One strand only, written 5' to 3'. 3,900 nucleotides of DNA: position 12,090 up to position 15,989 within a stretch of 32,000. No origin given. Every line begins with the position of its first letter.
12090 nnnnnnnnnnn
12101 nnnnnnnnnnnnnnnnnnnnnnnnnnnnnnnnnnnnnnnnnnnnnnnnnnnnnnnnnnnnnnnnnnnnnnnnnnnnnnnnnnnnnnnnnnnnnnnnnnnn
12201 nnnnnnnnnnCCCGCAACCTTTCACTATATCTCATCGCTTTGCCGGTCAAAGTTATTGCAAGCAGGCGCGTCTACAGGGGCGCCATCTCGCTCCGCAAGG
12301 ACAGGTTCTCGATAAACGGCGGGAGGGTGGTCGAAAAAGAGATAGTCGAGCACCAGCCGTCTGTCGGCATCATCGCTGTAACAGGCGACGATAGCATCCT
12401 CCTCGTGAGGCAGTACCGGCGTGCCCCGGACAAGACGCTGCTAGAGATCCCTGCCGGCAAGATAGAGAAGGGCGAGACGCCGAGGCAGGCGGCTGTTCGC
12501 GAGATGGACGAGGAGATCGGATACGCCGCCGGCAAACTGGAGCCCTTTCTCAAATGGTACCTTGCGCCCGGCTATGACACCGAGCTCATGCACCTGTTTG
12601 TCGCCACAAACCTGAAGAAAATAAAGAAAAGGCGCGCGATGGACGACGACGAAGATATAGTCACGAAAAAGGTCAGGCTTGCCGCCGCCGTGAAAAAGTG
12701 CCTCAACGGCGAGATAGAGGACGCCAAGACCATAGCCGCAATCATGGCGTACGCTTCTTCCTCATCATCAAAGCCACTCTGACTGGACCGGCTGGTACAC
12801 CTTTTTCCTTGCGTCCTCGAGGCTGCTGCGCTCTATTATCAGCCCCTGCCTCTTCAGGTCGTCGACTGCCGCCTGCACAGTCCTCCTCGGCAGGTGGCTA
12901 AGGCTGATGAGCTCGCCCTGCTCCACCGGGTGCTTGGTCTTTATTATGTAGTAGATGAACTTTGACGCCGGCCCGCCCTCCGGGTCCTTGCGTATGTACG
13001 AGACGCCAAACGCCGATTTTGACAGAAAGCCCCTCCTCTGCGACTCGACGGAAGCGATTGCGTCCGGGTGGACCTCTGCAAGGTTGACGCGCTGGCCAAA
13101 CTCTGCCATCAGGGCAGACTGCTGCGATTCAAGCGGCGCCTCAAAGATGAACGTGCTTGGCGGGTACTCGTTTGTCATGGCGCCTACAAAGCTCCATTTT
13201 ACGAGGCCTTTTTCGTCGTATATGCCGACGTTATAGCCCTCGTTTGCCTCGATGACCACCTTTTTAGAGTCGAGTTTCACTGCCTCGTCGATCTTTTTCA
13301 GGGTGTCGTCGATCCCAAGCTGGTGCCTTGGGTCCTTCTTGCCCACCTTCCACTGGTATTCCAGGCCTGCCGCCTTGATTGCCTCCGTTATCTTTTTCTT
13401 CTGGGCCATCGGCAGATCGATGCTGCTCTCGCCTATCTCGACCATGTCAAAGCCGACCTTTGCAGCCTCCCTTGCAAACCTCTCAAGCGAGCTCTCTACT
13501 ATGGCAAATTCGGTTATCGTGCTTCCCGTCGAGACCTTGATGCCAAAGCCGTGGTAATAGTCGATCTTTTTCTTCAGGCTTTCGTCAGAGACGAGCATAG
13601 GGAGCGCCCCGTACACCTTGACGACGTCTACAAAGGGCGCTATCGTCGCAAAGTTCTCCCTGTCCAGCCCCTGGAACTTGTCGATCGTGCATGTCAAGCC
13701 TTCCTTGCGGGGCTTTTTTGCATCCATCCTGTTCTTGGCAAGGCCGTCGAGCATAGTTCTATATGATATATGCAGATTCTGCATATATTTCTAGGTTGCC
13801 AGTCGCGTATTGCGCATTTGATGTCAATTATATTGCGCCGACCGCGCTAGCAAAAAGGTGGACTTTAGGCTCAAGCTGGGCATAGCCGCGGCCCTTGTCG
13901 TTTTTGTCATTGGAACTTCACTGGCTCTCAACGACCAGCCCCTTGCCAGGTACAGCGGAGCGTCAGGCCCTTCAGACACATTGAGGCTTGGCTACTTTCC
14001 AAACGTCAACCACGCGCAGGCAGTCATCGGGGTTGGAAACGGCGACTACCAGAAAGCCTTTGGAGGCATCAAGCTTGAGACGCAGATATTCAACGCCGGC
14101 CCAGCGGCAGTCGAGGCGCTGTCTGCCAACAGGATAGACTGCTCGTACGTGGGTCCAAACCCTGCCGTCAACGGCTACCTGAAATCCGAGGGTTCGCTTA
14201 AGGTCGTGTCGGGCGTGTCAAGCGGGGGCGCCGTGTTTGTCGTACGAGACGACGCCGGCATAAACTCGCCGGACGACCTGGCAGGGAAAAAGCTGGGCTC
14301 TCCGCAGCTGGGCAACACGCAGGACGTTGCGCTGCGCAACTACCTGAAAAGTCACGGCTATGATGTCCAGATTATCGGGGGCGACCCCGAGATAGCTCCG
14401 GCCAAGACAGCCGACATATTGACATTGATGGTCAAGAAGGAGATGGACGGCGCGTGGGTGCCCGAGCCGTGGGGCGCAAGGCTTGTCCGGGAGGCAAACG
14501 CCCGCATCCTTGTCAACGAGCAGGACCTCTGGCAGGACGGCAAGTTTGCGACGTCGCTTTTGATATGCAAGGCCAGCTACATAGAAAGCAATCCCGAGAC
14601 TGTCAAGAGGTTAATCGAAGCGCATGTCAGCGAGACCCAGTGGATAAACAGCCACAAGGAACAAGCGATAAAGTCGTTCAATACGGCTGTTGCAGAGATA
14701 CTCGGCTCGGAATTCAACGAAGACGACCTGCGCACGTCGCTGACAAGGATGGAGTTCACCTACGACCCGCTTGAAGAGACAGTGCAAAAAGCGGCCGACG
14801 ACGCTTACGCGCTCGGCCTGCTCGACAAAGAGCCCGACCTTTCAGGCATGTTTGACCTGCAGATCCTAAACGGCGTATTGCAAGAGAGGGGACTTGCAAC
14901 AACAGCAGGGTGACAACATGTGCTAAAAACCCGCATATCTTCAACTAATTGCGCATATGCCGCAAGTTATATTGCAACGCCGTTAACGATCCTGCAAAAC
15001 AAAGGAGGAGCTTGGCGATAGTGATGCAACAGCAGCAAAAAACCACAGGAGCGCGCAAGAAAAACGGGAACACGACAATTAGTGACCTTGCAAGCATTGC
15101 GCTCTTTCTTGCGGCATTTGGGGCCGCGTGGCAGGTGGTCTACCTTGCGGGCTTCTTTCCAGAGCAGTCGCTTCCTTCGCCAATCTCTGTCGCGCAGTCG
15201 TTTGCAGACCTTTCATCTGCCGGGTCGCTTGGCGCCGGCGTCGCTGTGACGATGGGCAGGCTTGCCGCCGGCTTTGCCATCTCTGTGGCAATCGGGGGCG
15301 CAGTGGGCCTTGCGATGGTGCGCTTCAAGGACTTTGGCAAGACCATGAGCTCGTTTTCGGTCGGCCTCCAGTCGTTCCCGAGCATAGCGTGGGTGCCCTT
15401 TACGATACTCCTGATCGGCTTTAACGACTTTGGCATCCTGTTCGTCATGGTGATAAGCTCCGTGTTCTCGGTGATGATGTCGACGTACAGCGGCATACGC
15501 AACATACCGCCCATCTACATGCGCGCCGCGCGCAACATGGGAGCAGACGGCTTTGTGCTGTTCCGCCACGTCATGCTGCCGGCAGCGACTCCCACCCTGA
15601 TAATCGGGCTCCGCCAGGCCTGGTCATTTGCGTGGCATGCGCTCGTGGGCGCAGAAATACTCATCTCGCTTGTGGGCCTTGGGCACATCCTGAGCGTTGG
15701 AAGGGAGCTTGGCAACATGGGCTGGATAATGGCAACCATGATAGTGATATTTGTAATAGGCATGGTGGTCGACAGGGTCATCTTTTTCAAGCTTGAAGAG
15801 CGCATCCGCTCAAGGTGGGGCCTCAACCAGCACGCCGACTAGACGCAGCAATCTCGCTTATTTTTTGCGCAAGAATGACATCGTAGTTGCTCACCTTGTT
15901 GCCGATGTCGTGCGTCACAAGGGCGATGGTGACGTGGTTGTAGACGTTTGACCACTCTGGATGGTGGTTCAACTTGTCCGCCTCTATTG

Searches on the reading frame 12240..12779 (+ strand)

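Call 29: search_protein_families(library=pfam, proteins=[window:12240-12779:+], max_evalue=0.001)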
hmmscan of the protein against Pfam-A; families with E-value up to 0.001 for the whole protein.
window:12240-12779:+ (180 aa): 1 family
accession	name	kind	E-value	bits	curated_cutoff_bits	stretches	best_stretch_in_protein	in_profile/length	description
PF00293.34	NUDIX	-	9.1e-19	68.2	21.1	1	38-157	2-123/134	NUDIX domain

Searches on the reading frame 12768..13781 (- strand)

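Call 29: search_protein_families(library=pfam, proteins=[window:12768-13781:-], max_evalue=0.001)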
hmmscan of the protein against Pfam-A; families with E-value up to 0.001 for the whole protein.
window:12768-13781:- (337 aa): 2 families
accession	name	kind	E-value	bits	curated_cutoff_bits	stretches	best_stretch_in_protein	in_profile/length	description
PF02679.21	ComA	-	9.3e-64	215.6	25.2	1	21-253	4-241/243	(2R)-phospho-3-sulfolactate synthase (ComA)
PF12802.13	MarR_2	-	6.2e-05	23.5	27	1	279-325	14-60/61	MarR family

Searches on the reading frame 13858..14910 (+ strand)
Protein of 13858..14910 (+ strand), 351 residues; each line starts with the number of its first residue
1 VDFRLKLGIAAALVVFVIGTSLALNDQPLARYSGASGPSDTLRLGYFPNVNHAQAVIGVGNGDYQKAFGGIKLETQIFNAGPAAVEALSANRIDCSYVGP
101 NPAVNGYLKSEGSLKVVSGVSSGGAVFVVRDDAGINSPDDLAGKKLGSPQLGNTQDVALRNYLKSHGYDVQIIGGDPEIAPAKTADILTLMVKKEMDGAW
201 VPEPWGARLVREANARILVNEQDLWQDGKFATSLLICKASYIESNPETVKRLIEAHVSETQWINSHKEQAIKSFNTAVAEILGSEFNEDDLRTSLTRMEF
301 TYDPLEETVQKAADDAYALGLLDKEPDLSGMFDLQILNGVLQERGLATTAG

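Call 29: search_protein_families(library=pfam, proteins=[window:13858-14910:+], max_evalue=0.001)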
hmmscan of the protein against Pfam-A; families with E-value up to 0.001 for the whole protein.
window:13858-14910:+ (351 aa): 3 families
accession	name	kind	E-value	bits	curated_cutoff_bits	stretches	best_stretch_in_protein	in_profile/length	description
PF13379.11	NMT1_2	-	1.2e-32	114.1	24.7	1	38-269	4-243/252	NMT1-like family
PF09084.16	NMT1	-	2e-12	47.9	20.5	1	116-270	66-216/216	NMT1/THI5 like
PF12974.12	Phosphonate-bd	-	3.8e-08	33.5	27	1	70-168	28-131/242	ABC transporter, phosphonate, periplasmic substrate-binding protein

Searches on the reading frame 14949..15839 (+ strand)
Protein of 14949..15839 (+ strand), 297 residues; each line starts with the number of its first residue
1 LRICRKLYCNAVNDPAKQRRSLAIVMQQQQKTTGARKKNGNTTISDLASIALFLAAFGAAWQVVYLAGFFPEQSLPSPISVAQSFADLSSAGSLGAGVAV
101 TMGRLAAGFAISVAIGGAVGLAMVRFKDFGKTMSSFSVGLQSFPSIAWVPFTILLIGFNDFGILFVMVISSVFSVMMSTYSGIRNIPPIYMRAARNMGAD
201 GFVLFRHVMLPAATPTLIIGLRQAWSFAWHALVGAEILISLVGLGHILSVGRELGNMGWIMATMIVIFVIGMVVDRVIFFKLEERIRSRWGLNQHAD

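Call 29: search_protein_families(library=pfam, proteins=[window:14949-15839:+], max_evalue=0.001)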
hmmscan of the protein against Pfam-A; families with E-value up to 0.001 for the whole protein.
window:14949-15839:+ (297 aa): 1 family
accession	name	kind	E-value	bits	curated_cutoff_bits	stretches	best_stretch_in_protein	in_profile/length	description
PF00528.27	BPD_transp_1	-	4.5e-18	66.1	26.4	1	117-274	4-170/184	Binding-protein-dependent transport system inner membrane component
